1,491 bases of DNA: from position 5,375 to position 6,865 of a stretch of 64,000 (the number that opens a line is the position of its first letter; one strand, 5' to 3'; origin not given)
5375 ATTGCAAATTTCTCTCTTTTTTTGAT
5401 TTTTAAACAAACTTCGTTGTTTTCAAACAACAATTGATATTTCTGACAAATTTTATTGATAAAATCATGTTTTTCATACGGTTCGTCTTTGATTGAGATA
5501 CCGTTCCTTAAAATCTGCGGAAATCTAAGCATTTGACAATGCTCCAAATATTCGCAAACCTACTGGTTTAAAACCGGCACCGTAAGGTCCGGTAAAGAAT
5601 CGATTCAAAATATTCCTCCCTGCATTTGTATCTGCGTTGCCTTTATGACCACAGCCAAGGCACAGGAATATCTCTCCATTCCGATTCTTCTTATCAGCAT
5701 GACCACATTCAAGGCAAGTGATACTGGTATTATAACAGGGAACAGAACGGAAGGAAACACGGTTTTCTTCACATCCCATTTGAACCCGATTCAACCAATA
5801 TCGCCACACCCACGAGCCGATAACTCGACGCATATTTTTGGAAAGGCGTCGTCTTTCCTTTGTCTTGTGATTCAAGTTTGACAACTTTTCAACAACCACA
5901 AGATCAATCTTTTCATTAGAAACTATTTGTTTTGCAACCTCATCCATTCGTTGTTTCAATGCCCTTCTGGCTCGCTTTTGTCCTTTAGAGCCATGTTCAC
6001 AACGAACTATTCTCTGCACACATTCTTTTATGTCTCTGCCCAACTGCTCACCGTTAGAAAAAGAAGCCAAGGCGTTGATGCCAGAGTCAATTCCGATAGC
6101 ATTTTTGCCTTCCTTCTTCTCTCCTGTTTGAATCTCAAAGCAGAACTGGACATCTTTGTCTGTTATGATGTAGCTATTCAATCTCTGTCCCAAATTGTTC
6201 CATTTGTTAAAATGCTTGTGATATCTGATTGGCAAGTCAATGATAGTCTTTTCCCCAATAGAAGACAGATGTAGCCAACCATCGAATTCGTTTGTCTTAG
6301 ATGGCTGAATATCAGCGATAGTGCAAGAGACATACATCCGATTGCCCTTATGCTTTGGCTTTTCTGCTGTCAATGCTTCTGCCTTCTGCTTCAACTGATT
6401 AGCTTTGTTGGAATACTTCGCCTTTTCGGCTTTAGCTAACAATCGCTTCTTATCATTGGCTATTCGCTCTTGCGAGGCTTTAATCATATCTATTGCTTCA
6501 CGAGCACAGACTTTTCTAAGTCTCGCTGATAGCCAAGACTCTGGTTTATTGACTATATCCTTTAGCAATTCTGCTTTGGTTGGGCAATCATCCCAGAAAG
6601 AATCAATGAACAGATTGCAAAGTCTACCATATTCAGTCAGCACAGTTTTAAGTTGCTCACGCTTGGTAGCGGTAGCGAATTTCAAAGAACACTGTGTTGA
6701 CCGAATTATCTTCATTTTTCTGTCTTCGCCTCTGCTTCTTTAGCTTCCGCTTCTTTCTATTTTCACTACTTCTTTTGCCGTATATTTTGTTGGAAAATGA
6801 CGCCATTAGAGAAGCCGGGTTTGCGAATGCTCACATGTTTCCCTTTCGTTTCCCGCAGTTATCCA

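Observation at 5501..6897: Second, tnpB-only copy shares both termini; predicted OMEGA-RNA scaffold and guides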

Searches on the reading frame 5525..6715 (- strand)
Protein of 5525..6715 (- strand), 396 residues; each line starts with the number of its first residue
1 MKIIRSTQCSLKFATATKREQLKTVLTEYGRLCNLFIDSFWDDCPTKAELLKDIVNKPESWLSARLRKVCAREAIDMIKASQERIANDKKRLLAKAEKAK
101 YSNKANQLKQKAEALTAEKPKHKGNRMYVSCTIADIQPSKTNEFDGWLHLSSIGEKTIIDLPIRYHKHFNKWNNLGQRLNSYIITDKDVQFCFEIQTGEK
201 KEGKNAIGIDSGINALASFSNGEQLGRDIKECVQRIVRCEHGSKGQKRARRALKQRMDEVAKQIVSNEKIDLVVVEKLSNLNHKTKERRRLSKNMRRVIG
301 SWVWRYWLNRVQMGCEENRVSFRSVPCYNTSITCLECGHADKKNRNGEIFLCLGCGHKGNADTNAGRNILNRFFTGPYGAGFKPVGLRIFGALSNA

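Call 7: search_protein_families(library=pfam, proteins=[window:5525-6715:-], max_evalue=0.01)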
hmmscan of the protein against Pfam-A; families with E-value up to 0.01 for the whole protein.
window:5525-6715:- (396 aa): 2 families
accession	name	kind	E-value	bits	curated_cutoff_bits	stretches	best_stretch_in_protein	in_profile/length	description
PF07282.18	Cas12f1-like_TNB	-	1.4e-11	44.8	26.3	1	304-369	1-60/60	Cas12f1-like, TNB domain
PF01385.25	OrfB_IS605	-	0.002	18.8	30.5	1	190-254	1-77/120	Probable transposase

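Call 15: find_related_loci(query=window:5525-6715:-, collection=viral_contigs, flank=3000)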
Query window:5525-6715:- (396 aa) in viral_contigs; peptide patterns used: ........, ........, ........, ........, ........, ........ (x = any residue, [..] = any of these).
5 stretches matched a pattern, but none encodes a relative of the query by tblastn (E <= 1e-3).

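Call 16: find_homologous_proteins(query=window:5525-6715:-)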
Query window:5525-6715:- (396 aa): 1070 proteins with E <= 0.001 among 3597 candidates; the best 120 are listed.
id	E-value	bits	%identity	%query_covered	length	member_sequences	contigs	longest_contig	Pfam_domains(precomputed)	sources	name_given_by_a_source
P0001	3.0e-268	907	100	100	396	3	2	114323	PF07282.19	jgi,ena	-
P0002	6.0e-234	794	87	100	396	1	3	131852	PF07282.19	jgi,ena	-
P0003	4.1e-223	759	83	99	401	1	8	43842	PF07282.19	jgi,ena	-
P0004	2.3e-207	707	78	99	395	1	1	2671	PF07282.19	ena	-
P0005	3.1e-187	640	75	94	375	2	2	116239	PF07282.19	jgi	-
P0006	1.4e-184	632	70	97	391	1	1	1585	PF07282.19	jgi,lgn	jgi:transposase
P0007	7.0e-146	504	60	98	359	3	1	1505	PF01385.26,PF07282.19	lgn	-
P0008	5.9e-145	501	60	97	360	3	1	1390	PF01385.26,PF07282.19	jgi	-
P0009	2.1e-144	499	61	97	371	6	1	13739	PF07282.19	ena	-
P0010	6.3e-144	498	62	97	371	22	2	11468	PF07282.19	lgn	-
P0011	1.2e-142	494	60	97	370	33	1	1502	PF07282.19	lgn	-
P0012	4.5e-142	492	59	97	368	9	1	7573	PF07282.19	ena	-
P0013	6.7e-142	491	58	100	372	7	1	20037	PF07282.19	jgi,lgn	-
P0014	3.7e-141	489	59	97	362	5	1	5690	PF07282.19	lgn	-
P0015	6.4e-141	488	59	97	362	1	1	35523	PF07282.19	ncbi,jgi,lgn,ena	-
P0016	1.6e-140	487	59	98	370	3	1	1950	PF07282.19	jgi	jgi:putative transposase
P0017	2.5e-140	486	60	97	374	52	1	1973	PF07282.19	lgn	-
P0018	2.7e-140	486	58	98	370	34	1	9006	PF07282.19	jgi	-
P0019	2.7e-140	486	59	97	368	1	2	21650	PF07282.19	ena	-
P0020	7.3e-140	485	58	98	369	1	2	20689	PF07282.19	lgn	-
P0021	9.4e-140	484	58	98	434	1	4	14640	PF07282.19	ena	-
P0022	1.0e-139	484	57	97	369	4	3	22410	PF07282.19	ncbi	-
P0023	1.0e-139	484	59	97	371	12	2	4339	PF07282.19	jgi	-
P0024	1.3e-139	484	59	98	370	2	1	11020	PF07282.19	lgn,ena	-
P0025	1.9e-139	483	59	97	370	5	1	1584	PF07282.19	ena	-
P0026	2.1e-139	483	59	99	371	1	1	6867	PF07282.19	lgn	-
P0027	2.3e-139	483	59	97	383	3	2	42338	PF07282.19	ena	-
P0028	3.9e-139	482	57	97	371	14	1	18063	PF07282.19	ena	-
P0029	6.3e-139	481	59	98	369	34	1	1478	PF07282.19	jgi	-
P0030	7.1e-139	481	56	100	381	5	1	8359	PF07282.19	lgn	-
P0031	7.2e-139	481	57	98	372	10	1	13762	PF07282.19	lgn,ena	-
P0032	7.5e-139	481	58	98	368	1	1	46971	PF07282.19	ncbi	-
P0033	8.1e-139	481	59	97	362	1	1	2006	PF07282.19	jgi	jgi:putative transposase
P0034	1.3e-138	480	59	97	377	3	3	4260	PF07282.19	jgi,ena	-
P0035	1.4e-138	480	56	98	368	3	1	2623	PF07282.19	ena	-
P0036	1.5e-138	480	59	97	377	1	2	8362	PF07282.19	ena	-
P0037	1.6e-138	480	58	97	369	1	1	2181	PF07282.19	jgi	-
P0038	1.6e-138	480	58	97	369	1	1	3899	PF07282.19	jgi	-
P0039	1.6e-138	480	58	97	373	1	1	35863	PF07282.19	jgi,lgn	-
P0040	1.9e-138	480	59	97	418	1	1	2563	PF07282.19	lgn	-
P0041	1.9e-138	480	57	98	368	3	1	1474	PF07282.19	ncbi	-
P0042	2.0e-138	480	58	97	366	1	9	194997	PF07282.19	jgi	jgi:IS605 OrfB family transposase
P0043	2.2e-138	480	58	98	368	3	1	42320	PF07282.19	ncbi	-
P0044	3.5e-138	479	59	98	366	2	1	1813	PF07282.19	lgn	-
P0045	4.1e-138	479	57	98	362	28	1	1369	PF07282.19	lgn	-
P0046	4.1e-138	479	58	98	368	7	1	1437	PF07282.19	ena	-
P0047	5.4e-138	478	58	98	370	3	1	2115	PF07282.19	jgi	jgi:IS605 OrfB family transposase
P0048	6.4e-138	478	58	97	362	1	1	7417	PF07282.19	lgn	-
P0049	6.6e-138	478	57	98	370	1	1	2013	PF07282.19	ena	-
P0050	9.2e-138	478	57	97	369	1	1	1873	PF07282.19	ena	-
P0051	1.1e-137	477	59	97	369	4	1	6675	PF07282.19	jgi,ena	jgi:IS605 OrfB family transposase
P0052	1.1e-137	477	59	97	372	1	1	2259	PF07282.19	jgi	jgi:IS605 OrfB family transposase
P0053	1.3e-137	477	56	97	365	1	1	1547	PF07282.19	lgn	-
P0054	1.5e-137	477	58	97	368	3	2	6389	PF07282.19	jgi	jgi:putative transposase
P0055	1.5e-137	477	57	98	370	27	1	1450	PF07282.19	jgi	-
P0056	2.2e-137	476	59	97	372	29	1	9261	PF07282.19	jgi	-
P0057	2.7e-137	476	56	97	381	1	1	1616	PF07282.19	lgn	-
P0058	2.8e-137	476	58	97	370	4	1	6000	PF07282.19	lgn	-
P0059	3.0e-137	476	58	97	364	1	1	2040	PF07282.19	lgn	-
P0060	3.6e-137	476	57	97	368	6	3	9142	PF07282.19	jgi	jgi:putative transposase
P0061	4.9e-137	475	59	97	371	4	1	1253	PF07282.19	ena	-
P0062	5.3e-137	475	59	98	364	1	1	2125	PF07282.19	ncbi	-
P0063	6.4e-137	475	57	98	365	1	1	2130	PF07282.19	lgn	-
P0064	8.0e-137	475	57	97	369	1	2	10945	PF07282.19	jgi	-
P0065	8.1e-137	475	58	97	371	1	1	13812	PF07282.19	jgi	jgi:putative transposase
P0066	1.3e-136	474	57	98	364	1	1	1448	PF07282.19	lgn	-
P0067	1.3e-136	474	59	97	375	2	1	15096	PF07282.19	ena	-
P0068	1.7e-136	473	54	98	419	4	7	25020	PF07282.19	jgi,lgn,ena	-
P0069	1.8e-136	473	58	97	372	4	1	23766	PF07282.19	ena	-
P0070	2.0e-136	473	57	97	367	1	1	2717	PF07282.19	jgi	-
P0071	2.0e-136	473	58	97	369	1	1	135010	PF07282.19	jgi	jgi:IS605 OrfB family transposase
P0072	2.8e-136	473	58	98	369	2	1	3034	PF07282.19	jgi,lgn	-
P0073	3.3e-136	473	58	97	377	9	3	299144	PF07282.19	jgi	jgi:IS605 OrfB family transposase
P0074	4.3e-136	472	57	97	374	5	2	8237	PF07282.19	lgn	-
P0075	4.3e-136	472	57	98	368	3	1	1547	PF07282.19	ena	-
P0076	4.4e-136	472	58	97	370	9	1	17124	PF07282.19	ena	-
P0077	4.9e-136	472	57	98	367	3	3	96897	PF07282.19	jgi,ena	-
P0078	5.2e-136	472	58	97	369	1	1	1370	PF07282.19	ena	-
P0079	5.5e-136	472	57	97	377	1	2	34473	PF07282.19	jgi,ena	-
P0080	6.0e-136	472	57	98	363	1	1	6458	PF07282.19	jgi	jgi:hypothetical protein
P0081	6.8e-136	471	57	97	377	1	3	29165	PF07282.19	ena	-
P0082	7.3e-136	471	57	99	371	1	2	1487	PF07282.19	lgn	-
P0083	1.4e-135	470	57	99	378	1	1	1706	PF07282.19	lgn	-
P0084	1.6e-135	470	57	97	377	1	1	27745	PF07282.19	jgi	jgi:IS605 OrfB family transposase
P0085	1.7e-135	470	57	98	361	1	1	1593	PF07282.19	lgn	-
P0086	1.7e-135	470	57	97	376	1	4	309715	PF07282.19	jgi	jgi:IS605 OrfB family transposase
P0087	1.7e-135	470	58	98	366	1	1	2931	PF07282.19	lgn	-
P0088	1.8e-135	470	58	97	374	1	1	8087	PF07282.19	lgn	-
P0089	1.9e-135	470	57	97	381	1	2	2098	PF07282.19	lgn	-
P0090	2.1e-135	470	56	97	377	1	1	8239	PF07282.19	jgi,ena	-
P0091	2.1e-135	470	56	97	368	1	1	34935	PF07282.19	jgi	jgi:IS605 OrfB family transposase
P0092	2.3e-135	470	56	98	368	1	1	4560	PF07282.19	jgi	jgi:IS605 OrfB family transposase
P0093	2.6e-135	470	58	97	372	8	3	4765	PF07282.19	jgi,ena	-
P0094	2.7e-135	470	56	97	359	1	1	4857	PF07282.19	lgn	-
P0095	3.4e-135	469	57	98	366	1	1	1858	PF07282.19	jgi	-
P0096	3.9e-135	469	58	98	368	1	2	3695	PF07282.19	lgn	-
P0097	6.4e-135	468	54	99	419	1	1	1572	PF07282.19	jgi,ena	-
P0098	6.4e-135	468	58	97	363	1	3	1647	PF07282.19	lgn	-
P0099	7.0e-135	468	58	97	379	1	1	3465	PF07282.19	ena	-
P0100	7.1e-135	468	58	97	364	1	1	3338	PF07282.19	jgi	jgi:IS605 OrfB family transposase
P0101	8.4e-135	468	57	98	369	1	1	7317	PF07282.19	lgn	-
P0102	8.8e-135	468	58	97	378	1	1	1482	PF07282.19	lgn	-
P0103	8.9e-135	468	57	97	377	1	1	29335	PF07282.19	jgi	jgi:IS605 OrfB family transposase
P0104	8.9e-135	468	56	97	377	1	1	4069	PF07282.19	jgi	jgi:IS605 OrfB family transposase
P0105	9.8e-135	468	57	97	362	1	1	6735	PF07282.19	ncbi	-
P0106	1.1e-134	468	57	97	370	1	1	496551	PF07282.19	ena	-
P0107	1.1e-134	467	57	98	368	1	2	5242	PF07282.19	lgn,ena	-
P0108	1.3e-134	467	58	98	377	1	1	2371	PF07282.19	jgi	jgi:IS605 OrfB family transposase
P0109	1.5e-134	467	56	98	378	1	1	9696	PF07282.19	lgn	-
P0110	1.6e-134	467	58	97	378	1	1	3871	PF07282.19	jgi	jgi:IS605 OrfB family transposase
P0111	1.6e-134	467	57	97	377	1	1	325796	PF07282.19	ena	-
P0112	2.5e-134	466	57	98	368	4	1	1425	PF07282.19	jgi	-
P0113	2.8e-134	466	58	97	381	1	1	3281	PF07282.19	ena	-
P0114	3.1e-134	466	57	97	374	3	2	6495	PF07282.19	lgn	-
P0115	3.5e-134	466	57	97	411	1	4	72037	PF07282.19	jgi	jgi:IS605 OrfB family transposase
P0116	3.6e-134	466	57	98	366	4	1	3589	PF07282.19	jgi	jgi:IS605 OrfB family transposase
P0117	3.9e-134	466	55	98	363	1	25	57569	PF07282.19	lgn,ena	-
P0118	3.9e-134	466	57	97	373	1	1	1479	PF07282.19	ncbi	-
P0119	4.0e-134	466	57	97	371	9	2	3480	PF07282.19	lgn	-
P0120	4.4e-134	466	56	97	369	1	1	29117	PF07282.19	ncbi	-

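Call 17: find_encoding_contigs(protein=P0003, flank=5000, max_places=8)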
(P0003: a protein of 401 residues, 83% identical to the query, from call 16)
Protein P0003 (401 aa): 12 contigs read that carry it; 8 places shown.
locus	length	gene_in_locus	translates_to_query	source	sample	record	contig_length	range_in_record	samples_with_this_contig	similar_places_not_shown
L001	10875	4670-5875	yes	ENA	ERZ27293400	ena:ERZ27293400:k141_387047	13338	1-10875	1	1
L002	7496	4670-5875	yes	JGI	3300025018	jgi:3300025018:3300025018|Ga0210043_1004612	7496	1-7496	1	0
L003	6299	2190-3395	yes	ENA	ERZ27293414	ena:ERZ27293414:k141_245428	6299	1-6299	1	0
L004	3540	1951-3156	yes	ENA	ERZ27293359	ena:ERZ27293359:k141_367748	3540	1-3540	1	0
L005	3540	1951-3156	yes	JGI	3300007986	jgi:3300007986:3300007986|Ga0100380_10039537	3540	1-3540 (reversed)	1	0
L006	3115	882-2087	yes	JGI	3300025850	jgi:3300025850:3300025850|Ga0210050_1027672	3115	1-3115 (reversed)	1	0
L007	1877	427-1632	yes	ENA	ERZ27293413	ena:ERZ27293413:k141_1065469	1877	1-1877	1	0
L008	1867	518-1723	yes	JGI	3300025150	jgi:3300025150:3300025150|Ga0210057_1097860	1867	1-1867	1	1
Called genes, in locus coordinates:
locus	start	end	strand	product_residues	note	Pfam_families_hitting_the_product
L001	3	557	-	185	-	?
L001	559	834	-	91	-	-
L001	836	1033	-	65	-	-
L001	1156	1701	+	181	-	-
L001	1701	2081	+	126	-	PF13619:KTSC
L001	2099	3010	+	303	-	-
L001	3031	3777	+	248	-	-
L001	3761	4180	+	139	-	-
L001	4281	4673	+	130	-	PF12728:HTH_17, PF13411:MerR_1, PF00376:MerR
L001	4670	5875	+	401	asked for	PF07282:Cas12f1-like_TNB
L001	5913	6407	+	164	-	-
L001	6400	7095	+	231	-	-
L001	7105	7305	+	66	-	-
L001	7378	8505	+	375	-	PF25216:Volactin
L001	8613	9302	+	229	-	-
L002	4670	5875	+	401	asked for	PF07282:Cas12f1-like_TNB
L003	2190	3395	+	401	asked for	PF07282:Cas12f1-like_TNB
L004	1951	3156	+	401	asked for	PF07282:Cas12f1-like_TNB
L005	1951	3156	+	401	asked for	PF07282:Cas12f1-like_TNB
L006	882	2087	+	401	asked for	PF07282:Cas12f1-like_TNB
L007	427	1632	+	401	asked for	PF07282:Cas12f1-like_TNB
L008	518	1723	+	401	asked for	PF07282:Cas12f1-like_TNB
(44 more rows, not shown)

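Call 18: find_encoding_contigs(protein=P0005, flank=5000, max_places=4)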
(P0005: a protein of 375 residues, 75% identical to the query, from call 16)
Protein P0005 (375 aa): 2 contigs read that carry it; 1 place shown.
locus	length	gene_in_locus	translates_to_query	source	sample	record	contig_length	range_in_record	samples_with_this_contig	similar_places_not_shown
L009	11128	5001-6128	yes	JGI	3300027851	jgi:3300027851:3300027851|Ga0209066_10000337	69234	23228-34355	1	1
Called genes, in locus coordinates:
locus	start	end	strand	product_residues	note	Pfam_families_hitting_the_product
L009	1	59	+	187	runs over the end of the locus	-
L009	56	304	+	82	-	-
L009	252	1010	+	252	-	-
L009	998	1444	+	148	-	-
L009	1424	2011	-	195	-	PF00782:DSPc (weak)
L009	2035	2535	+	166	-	PF10463:Peptidase_U49 (weak)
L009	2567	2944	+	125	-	-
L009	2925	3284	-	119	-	-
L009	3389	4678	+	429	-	-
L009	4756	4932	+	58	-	PF12728:HTH_17, PF00376:MerR, PF13411:MerR_1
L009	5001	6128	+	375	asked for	PF07282:Cas12f1-like_TNB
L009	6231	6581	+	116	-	-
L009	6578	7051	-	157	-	-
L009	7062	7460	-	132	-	PF23140:Gp80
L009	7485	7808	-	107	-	-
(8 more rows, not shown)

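Call 24: find_related_loci(query=A3, collection=genome_contigs, flank=2500)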
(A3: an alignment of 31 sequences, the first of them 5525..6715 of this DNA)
Query A3 (396 aa) in genome_contigs; peptide patterns used: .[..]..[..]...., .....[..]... (x = any residue, [..] = any of these).
101 stretches matched a pattern; 23 encode a relative of the query (tblastn E <= 1e-3); 23 distinct loci.
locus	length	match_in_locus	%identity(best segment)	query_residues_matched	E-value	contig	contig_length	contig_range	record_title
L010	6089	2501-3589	60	1-384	3e-148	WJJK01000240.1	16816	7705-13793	MAG: Candidatus Altiarchaeales archaeon isolate RBin_358 k141_2887127, whole genome shotgun sequence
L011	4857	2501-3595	57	1-387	1e-144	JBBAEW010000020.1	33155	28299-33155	MAG: Saccharofermentanales bacterium isolate SO_2017_LW2_24 scaffold_2933_c1_LW138R_2017, whole genome shotgun sequence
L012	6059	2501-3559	55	1-385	1e-133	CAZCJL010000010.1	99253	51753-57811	MAG TPA_asm: uncultured Cytophagia bacterium isolate SRP141376_co4_213 genome assembly, contig: NODE_326_length_99253_co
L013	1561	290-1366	55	1-385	1e-143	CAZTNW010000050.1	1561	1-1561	MAG TPA_asm: uncultured bacterium isolate binchicken_co204_202 genome assembly, contig: NODE_127318_length_1561_cov_27.0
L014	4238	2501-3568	53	1-379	3e-130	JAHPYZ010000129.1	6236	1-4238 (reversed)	MAG: Promethearchaeota archaeon isolate LW30_13 NODE_3786_length_6236_cov_7.445883, whole genome shotgun sequence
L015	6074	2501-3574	52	1-384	4e-129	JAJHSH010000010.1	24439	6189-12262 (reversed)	MAG: Candidatus Acetothermia bacterium isolate NSHQ14B.2017.Bin6 k141_621, whole genome shotgun sequence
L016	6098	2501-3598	46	1-384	4e-114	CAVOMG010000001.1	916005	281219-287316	MAG: uncultured Thermoplasmata archaeon isolate MFD00008.bin.2.88 genome assembly, contig: contig_16383, whole genome sh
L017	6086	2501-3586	47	1-383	2e-113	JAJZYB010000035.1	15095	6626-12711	MAG: Thermoplasmata archaeon isolate TL1-5.bin109 NODE_4998_length_15095_cov_2.182255, whole genome shotgun sequence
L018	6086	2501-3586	46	2-383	7e-112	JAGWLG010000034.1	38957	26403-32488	MAG: Thermoplasmata archaeon isolate REEB18 contig-150_1186, whole genome shotgun sequence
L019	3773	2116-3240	47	1-391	9e-111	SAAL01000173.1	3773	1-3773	MAG: Bacteroidia bacterium isolate INTA.CYC.034 contig-100_23464, whole genome shotgun sequence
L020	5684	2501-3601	44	1-387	4e-104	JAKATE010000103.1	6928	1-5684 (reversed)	MAG: Thermoplasmata archaeon isolate YP2.bin30 NODE_9952_length_6928_cov_1.887664, whole genome shotgun sequence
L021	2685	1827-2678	54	1-302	5e-106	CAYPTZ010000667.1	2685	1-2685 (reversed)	MAG TPA_asm: uncultured archaeon isolate binchicken_co116_149 genome assembly, contig: NODE_53996_length_2685_cov_4.3102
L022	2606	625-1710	46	1-385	7e-106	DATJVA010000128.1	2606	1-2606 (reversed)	MAG TPA_asm: Thermoplasmata archaeon isolate SMAG_U15060 k141_4003435, whole genome shotgun sequence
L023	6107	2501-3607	44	1-395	2e-97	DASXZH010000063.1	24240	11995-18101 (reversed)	MAG TPA_asm: Fimbriimonadaceae bacterium isolate SMAG_U4846 k141_3102311, whole genome shotgun sequence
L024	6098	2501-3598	46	1-384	5e-115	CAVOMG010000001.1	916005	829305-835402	MAG: uncultured Thermoplasmata archaeon isolate MFD00008.bin.2.88 genome assembly, contig: contig_16383, whole genome sh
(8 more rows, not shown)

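Call 38: find_related_loci(query=A3, collection=metagenome_contigs, flank=3000)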
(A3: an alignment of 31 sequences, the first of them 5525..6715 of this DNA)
Query A3 (396 aa) in metagenome_contigs; peptide patterns used: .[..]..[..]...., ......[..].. (x = any residue, [..] = any of these).
598 stretches matched a pattern (row limit reached: there are more); 374 encode a relative of the query (tblastn E <= 1e-3); the best 80 are kept; 80 distinct loci.
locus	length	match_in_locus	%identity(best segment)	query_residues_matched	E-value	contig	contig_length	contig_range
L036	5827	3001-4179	83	1-393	0e+0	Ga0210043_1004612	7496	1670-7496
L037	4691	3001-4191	76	1-396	0e+0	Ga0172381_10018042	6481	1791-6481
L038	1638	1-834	91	119-396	0e+0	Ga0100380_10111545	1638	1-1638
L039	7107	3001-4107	60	1-390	1e-153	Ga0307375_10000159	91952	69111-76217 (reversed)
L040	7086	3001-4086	60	1-384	2e-150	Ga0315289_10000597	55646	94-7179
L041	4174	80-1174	57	1-387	6e-152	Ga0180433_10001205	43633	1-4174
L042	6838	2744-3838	59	1-389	6e-150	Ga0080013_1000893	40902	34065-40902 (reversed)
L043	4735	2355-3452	57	1-387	4e-152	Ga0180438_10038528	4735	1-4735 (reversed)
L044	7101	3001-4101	58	1-389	5e-149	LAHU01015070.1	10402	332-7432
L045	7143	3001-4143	55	1-395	1e-148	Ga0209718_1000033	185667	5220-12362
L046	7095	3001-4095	58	1-387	1e-148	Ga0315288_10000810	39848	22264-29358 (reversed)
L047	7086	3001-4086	59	1-384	9e-149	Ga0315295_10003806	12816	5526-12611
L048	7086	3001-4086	59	1-384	1e-148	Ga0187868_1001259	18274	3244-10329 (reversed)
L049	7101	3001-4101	57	1-389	2e-148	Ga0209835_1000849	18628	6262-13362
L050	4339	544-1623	59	1-383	9e-152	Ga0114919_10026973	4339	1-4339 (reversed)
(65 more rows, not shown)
